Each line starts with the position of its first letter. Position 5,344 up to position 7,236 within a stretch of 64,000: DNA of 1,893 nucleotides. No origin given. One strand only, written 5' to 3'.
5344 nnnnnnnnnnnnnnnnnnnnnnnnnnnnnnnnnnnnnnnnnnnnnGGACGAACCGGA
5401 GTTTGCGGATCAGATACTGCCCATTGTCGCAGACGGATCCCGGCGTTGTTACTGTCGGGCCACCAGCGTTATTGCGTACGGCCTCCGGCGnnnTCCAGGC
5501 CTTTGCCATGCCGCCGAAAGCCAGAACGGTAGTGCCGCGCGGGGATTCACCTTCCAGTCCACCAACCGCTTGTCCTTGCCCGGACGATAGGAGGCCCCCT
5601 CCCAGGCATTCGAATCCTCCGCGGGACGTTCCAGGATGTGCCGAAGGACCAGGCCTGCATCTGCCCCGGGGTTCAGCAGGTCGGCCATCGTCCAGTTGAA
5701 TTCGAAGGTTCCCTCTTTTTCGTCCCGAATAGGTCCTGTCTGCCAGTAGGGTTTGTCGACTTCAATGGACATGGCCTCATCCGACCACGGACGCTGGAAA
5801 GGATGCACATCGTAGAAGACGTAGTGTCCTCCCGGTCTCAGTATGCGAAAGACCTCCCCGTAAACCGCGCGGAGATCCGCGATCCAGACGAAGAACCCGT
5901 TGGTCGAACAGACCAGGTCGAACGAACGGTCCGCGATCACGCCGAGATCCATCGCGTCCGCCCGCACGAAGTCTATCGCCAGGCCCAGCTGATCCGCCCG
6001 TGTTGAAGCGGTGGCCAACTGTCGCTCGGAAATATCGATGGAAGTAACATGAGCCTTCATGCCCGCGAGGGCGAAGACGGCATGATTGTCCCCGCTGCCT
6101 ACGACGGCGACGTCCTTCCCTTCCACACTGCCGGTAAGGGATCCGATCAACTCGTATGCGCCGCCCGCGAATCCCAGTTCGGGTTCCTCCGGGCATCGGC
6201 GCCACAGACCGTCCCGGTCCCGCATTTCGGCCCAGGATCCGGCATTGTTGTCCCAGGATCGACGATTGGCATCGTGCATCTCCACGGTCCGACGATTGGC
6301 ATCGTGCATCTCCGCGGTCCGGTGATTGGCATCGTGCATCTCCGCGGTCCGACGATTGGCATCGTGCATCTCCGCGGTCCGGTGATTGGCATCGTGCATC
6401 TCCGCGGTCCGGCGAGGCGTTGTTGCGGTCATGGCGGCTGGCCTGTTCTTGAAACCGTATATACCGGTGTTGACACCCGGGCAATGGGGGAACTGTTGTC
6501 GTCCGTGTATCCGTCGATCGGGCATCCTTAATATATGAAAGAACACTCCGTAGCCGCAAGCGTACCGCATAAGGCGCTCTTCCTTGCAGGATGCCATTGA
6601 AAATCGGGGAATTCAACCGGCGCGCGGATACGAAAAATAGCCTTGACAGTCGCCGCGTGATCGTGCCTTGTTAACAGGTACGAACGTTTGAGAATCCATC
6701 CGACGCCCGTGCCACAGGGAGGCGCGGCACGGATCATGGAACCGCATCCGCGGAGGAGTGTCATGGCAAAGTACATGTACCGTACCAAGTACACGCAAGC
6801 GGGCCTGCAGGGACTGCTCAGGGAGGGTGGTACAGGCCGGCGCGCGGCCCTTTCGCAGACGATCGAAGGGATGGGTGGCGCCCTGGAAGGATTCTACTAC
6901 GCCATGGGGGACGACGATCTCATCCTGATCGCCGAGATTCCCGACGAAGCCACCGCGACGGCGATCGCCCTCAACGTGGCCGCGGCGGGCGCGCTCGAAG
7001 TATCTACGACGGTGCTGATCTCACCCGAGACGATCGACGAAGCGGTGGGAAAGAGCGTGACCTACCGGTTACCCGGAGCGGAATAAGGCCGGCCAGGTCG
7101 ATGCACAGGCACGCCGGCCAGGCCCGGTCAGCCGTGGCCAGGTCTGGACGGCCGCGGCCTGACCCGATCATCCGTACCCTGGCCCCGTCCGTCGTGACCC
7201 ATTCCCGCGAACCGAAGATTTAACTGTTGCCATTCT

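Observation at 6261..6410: In-frame 30-bp x5 tandem repeat reiterating the start-codon region of a methyltransferase (five alternative in-frame ATGs)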

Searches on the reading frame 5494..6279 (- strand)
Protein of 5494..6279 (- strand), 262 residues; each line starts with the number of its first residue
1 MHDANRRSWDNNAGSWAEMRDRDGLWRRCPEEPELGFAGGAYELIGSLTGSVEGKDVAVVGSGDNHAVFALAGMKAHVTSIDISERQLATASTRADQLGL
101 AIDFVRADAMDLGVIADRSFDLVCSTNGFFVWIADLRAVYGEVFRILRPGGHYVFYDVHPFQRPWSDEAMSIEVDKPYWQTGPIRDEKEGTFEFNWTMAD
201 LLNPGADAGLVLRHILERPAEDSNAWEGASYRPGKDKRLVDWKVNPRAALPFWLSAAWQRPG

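Call 7: find_homologous_proteins(query=window:5494-6279:-, max_evalue=0.00001)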
Query window:5494-6279:- (262 aa): 645 proteins with E <= 0.00001 among 1799 candidates; the best 120 are listed.
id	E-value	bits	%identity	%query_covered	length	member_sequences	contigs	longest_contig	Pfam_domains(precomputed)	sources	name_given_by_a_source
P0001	3.9e-164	563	92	100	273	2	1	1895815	PF13847.13,PF13649.13,PF01209.25,PF08241.19,PF08242.19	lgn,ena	-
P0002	4.6e-164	563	92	100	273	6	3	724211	PF13847.13,PF13649.13,PF01209.25,PF08241.19,PF08242.19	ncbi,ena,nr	ncbi:MAG: class I SAM-dependent methyltransferase [Gemmatimonadetes bacterium]|nr:class I SAM-depend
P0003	1.7e-163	561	92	100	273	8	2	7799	PF13847.13,PF13649.13,PF01209.25,PF08241.19,PF08242.19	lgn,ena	-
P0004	1.2e-160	551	90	100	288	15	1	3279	PF13847.13,PF13649.13,PF01209.25,PF08241.19,PF08242.19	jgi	-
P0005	1.7e-158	544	89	100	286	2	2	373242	PF13847.13,PF13649.13,PF01209.25,PF08241.19,PF08242.19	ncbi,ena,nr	ncbi:MAG: class I SAM-dependent methyltransferase [Gemmatimonadetes bacterium]|nr:class I SAM-depend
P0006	1.7e-158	544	89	100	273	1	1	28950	PF13847.13,PF13649.13,PF01209.25,PF08241.19,PF08242.19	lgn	-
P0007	4.7e-157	540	87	100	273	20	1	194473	PF13847.13,PF13649.13,PF01209.25,PF08241.19,PF08242.19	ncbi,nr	ncbi:MAG: class I SAM-dependent methyltransferase [Gemmatimonadetes bacterium]|nr:class I SAM-depend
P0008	2.8e-156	537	87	100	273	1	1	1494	PF13847.13,PF13649.13,PF01209.25,PF08241.19,PF08242.19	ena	-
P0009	1.7e-155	535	86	100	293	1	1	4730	PF13847.13,PF13649.13,PF01209.25,PF08241.19,PF08242.19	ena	-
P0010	7.3e-152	523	87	100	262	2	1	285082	PF13847.13,PF13649.13,PF01209.25,PF08241.19,PF08242.19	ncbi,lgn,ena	-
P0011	4.1e-148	510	84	100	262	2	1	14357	PF13847.13,PF13649.13,PF01209.25,PF08241.19,PF08242.19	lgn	-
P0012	1.8e-146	505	81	100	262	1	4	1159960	PF13847.13,PF01861.23,PF13649.13,PF01209.25,PF08241.19,PF08242.19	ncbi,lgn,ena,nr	ncbi:MAG: class I SAM-dependent methyltransferase [Gemmatimonadetes bacterium]|nr:class I SAM-depend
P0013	4.8e-138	477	78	100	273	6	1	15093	PF13847.13,PF13649.13,PF01209.25,PF08241.19,PF08242.19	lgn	-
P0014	2.1e-136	472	76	100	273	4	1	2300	PF13847.13,PF13489.13,PF01861.23,PF13649.13,PF01209.25,PF08241.19,PF08242.19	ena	-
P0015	3.4e-136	471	79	100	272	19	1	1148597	PF13847.13,PF13649.13,PF01209.25,PF08241.19,PF08242.19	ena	-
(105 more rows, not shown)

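Call 11: find_related_loci(query=window:5494-6279:-, collection=genome_contigs, flank=3000)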
Query window:5494-6279:- (262 aa) in genome_contigs; peptide patterns used: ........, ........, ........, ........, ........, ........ (x = any residue, [..] = any of these).
199 stretches matched a pattern; 106 encode a relative of the query (tblastn E <= 1e-3); the best 80 are kept; 79 distinct loci.
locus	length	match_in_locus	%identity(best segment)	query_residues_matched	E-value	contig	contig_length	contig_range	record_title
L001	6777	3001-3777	91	1-259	4e-163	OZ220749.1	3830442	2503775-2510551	MAG: bacterium isolate 072a604d-d951-4d4f-bb27-b5f30d89a258 genome assembly, chromosome: 1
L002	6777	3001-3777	87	1-259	2e-156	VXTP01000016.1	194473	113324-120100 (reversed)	MAG: Gemmatimonadetes bacterium isolate SB0665_bin_8 NODE_41_length_194473_cov_14.233286, whole genome shotgun sequence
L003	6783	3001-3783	81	1-261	1e-142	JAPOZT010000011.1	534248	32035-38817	MAG: Gemmatimonadetes bacterium isolate IRC1_bin_16 NODE_7_length_534248_cov_22.1179, whole genome shotgun sequence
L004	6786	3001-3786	79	1-262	9e-142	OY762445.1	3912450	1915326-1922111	MAG: bacterium isolate 4d88f91b-64ba-49ef-9c7d-4906d56127d1 genome assembly, chromosome: 1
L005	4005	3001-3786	77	1-262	9e-140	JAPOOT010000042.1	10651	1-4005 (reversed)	MAG: Gemmatimonadetes bacterium isolate APA_bin_41 c_000000466579, whole genome shotgun sequence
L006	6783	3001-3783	79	1-261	1e-137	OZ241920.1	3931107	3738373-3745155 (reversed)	MAG: bacterium isolate c159a2c7-7ae9-43f8-b1c6-a8821b09048b genome assembly, chromosome: 1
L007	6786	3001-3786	76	1-262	5e-135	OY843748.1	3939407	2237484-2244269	MAG: bacterium isolate 9408d56b-0626-48ff-8cc4-40385ffb9045 genome assembly, chromosome: 1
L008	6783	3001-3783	76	1-261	3e-134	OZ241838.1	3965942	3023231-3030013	MAG: bacterium isolate 834f4656-8c40-439b-be50-31c876aeaf38 genome assembly, chromosome: 1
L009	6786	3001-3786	76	1-262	7e-137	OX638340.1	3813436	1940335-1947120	MAG: uncultured Gemmatimonadota bacterium isolate 6ed59a95-0d5b-4630-9937-108f2708d2fb genome assembly, chromosome: 1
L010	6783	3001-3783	61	1-261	4e-110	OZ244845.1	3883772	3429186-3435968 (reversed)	MAG: Chloroflexota bacterium isolate 3460274c-b819-443f-96a0-86c9f13451b3 genome assembly, chromosome: 1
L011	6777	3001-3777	63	1-261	5e-110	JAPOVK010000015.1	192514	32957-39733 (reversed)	MAG: Gammaproteobacteria bacterium isolate COS1_bin_18 NODE_50_length_192514_cov_30.3926, whole genome shotgun sequence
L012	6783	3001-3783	61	1-261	4e-110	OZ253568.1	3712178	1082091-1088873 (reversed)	MAG: Chloroflexota bacterium isolate 9852bf67-dbb6-47f5-b8e9-49414f020392 genome assembly, chromosome: 1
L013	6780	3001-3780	61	1-261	9e-103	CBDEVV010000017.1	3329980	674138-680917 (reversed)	MAG: Dehalococcoidia bacterium isolate ccfee1fd-fe4d-4b79-97f1-fb044a699873 genome assembly, contig: contig_16, whole ge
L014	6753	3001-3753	58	1-257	1e-102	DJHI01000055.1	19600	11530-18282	MAG TPA_asm: Armatimonadetes bacterium UBA5829 UBA5829_contig_6727, whole genome shotgun sequence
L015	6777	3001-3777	61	1-260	6e-102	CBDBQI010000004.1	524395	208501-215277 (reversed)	MAG: Dehalococcoidia bacterium isolate aa297ee3-c136-429f-8284-2fbc07899539 genome assembly, contig: contig_4, whole gen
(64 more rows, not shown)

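Call 12: find_related_loci(query=window:5494-6279:-, collection=metagenome_contigs, flank=3000)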
Query window:5494-6279:- (262 aa) in metagenome_contigs; peptide patterns used: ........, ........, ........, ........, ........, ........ (x = any residue, [..] = any of these).
162 stretches matched a pattern; 62 encode a relative of the query (tblastn E <= 1e-3); 62 distinct loci.
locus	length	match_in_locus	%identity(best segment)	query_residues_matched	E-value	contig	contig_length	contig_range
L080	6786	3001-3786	77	1-262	7e-139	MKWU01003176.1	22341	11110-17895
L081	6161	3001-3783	75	1-261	2e-137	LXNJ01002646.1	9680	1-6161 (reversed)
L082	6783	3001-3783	62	1-261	8e-103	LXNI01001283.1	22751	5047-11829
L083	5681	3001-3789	55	1-261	6e-96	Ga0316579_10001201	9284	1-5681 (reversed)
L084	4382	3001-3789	55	1-261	6e-96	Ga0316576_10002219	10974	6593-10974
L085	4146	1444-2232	56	1-261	2e-94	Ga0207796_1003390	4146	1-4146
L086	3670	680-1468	55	1-261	1e-93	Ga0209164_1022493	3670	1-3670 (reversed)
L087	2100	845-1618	54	1-257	5e-95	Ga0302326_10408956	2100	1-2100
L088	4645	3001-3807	39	1-262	3e-60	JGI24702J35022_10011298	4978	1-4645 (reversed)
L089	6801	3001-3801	40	1-260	2e-59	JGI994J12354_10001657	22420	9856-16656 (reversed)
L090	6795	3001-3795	42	3-260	2e-59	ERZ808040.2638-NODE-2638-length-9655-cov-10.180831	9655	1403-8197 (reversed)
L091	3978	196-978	41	3-256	5e-59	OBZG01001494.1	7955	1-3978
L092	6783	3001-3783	41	3-256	5e-59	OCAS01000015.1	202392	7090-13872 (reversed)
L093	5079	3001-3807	39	1-262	1e-58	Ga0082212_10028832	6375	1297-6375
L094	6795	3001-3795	42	3-260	7e-59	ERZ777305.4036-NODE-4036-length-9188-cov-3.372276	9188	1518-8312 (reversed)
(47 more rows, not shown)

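Call 20: find_encoding_contigs(protein=P0004, flank=1500, max_places=2)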
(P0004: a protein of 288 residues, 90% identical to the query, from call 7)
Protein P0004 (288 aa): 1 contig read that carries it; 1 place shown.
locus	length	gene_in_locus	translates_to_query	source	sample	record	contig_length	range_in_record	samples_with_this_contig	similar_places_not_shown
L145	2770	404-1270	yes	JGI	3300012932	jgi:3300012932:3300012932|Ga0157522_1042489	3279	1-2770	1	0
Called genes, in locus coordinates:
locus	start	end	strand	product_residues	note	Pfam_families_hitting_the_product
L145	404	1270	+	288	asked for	PF01209:Ubie_methyltran, PF08241:Methyltransf_11, PF08242:Methyltransf_12, PF13649:Methyltransf_25, PF13847:Methyltransf_31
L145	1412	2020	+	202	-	-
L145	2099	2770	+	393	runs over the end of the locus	?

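Call 21: find_encoding_contigs(protein=P0009, flank=1500, max_places=2)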
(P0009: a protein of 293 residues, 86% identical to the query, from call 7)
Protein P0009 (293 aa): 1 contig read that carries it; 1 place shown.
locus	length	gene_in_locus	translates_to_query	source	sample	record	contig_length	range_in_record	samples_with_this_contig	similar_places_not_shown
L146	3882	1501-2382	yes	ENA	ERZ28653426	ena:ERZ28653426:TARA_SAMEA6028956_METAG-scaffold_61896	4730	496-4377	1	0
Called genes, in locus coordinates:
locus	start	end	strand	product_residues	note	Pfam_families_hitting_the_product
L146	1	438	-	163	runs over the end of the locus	PF00037:Fer4 (faint), PF12797:Fer4_2 (faint), PF12837:Fer4_6 (faint), PF12838:Fer4_7 (weak), PF13237:Fer4_10 (weak), PF13247:Fer4_11, PF14697:Fer4_21, PF12838:Fer4_7 (weak), +6 more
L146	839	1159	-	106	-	PF08734:GYD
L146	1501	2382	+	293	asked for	PF01209:Ubie_methyltran, PF08241:Methyltransf_11, PF08242:Methyltransf_12, PF13649:Methyltransf_25, PF13847:Methyltransf_31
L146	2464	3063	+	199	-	-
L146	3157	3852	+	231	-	PF00581:Rhodanese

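Call 22: find_encoding_contigs(protein=P0005, flank=1500, max_places=2)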
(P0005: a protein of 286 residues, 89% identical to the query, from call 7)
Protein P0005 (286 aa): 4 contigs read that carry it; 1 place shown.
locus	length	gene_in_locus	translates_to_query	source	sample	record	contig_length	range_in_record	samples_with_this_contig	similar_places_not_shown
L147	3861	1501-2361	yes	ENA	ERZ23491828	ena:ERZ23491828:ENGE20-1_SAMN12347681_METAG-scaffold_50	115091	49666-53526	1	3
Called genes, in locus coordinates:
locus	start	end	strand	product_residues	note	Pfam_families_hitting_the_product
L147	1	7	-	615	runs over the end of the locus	PF02730:AFOR_N, PF01314:AFOR_C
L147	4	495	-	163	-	PF00037:Fer4 (faint), PF12797:Fer4_2 (faint), PF12837:Fer4_6 (faint), PF12838:Fer4_7 (weak), PF13237:Fer4_10 (weak), PF13247:Fer4_11, PF14697:Fer4_21, PF12838:Fer4_7 (weak), +6 more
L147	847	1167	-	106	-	PF08734:GYD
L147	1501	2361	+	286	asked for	PF01209:Ubie_methyltran, PF13649:Methyltransf_25, PF13847:Methyltransf_31, PF08241:Methyltransf_11, PF08242:Methyltransf_12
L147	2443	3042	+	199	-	-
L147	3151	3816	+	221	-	PF00581:Rhodanese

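Call 43: list_cluster_members(proteins=[P0001, P0002, P0003, P0006, P0007, P0008, P0010, P0011, P0012, P0013])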
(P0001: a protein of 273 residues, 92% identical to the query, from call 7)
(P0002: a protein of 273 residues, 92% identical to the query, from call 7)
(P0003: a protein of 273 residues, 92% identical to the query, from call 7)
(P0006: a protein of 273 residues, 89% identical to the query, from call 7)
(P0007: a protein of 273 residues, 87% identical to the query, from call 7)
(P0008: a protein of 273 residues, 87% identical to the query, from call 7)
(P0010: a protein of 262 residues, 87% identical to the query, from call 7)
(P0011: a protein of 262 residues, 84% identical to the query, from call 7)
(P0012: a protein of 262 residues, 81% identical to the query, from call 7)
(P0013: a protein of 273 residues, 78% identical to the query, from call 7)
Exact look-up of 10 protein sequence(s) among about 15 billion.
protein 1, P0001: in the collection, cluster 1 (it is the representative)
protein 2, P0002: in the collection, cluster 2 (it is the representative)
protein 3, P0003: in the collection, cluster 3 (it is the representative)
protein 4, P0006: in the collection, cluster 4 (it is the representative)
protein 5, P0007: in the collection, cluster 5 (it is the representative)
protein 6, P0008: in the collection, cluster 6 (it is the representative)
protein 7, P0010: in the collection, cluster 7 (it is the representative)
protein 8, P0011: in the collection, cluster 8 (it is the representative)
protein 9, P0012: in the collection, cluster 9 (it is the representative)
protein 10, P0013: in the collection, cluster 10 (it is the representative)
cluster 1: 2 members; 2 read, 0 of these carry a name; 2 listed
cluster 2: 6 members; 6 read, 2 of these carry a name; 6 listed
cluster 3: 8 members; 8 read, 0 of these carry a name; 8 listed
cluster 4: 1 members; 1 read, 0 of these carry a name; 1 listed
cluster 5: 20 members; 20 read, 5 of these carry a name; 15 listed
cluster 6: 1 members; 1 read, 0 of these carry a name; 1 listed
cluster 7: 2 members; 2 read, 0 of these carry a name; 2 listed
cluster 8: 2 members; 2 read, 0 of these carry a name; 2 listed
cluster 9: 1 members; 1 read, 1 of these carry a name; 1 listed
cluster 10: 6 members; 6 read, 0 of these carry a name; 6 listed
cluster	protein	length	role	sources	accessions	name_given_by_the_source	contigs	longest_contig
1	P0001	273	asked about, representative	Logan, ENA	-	-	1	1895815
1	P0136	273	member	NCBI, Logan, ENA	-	-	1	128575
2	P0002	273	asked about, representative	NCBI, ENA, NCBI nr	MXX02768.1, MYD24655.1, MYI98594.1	MAG: class I SAM-dependent methyltransferase [Gemmatimonadetes bacterium] | class I SAM-dependent methyltransferase [Gemmatimonadota bacterium]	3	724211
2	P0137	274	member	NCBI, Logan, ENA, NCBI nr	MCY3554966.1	MAG: class I SAM-dependent methyltransferase [Gemmatimonadetes bacterium] | class I SAM-dependent methyltransferase [Gemmatimonadota bacterium]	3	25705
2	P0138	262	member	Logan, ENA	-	-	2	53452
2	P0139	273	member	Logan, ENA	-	-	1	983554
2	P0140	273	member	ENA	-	-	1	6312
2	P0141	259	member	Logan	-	-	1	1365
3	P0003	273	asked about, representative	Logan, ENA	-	-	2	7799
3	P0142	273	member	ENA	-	-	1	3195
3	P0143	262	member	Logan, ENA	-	-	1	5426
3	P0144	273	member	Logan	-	-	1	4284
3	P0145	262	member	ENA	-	-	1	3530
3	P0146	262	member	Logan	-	-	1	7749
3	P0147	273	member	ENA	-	-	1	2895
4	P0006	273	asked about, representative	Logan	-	-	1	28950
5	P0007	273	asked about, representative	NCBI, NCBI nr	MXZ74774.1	MAG: class I SAM-dependent methyltransferase [Gemmatimonadetes bacterium] | class I SAM-dependent methyltransferase [Gemmatimonadota bacterium]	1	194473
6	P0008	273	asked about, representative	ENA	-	-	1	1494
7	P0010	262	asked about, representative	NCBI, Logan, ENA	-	-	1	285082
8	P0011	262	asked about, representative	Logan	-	-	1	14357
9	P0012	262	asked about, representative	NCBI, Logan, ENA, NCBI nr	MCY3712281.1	MAG: class I SAM-dependent methyltransferase [Gemmatimonadetes bacterium] | class I SAM-dependent methyltransferase [Gemmatimonadota bacterium]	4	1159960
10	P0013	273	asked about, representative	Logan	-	-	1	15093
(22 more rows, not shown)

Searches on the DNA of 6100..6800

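Call 32: search_rna_families(source=window, start=6100, end=6800, threshold=evalue, max_evalue=1)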
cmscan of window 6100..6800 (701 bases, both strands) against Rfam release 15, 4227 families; matches with E-value up to 1: 1.
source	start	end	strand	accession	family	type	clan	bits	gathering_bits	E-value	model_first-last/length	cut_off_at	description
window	6630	6733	-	RF02837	anti-hemB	Gene; sRNA;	-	19.8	49.5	0.042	1-81/81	no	Burkholderia RNA 7 (anti-hemB)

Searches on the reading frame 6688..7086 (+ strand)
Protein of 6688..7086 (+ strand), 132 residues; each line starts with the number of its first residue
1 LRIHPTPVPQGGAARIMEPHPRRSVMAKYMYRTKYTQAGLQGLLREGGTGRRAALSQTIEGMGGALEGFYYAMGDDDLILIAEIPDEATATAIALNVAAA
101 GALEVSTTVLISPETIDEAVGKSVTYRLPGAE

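Call 5: search_protein_families(library=pfam, proteins=[window:6688-7086:+], max_evalue=0.01)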
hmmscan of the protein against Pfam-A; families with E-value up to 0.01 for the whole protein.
window:6688-7086:+ (132 aa): 1 family
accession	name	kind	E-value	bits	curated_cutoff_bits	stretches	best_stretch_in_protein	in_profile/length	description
PF08734.17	GYD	-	8.8e-23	80.6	31.4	1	29-120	1-91/91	GYD domain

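Call 51: find_encoding_contigs(protein=window:6763-7086:+, flank=2500, max_places=10)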
Protein window:6763-7086:+ (107 aa): 1 contig read that carries it; 1 place shown.
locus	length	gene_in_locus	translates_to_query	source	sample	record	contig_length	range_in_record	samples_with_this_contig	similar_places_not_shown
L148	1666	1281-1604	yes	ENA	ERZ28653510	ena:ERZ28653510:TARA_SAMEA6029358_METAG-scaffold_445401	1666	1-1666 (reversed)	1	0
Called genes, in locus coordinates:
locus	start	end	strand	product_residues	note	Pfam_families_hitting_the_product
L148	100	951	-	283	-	PF01209:Ubie_methyltran, PF08241:Methyltransf_11, PF08242:Methyltransf_12, PF13649:Methyltransf_25, PF13847:Methyltransf_31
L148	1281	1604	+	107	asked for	PF08734:GYD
